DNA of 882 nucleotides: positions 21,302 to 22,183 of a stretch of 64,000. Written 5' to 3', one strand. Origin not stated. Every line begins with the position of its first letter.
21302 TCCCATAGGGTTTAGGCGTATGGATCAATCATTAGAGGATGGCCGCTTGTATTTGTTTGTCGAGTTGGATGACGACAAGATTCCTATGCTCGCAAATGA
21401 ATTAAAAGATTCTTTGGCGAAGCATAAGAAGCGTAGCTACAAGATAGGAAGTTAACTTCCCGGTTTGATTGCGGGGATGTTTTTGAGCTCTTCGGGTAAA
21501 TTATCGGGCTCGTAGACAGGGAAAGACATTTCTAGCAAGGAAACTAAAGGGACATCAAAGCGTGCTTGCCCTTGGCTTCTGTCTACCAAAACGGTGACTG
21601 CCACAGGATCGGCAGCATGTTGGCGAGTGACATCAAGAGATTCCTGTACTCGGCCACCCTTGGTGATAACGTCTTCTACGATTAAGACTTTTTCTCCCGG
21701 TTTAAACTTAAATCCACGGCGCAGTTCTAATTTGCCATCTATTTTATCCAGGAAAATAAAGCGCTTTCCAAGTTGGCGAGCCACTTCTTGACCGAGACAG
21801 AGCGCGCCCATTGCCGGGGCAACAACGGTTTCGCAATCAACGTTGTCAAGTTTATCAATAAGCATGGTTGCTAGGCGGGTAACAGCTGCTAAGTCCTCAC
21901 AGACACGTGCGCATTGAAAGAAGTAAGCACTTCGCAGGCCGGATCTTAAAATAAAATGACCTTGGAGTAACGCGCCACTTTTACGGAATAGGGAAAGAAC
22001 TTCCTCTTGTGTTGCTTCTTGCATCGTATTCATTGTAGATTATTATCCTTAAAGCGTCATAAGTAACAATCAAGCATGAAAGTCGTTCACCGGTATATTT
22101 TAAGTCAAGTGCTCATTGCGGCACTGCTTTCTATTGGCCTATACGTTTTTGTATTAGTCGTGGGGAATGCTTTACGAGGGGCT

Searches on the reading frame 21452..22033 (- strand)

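Call 33: search_protein_families(library=pfam, proteins=[window:21452-22033:-], max_evalue=0.001)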
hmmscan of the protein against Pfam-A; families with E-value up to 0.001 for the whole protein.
window:21452-22033:- (193 aa): 1 family
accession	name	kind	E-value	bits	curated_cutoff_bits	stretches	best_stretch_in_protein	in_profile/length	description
PF00156.33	Pribosyltran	-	1.5e-10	41.1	26.3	1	49-161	13-135/158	Phosphoribosyl transferase domain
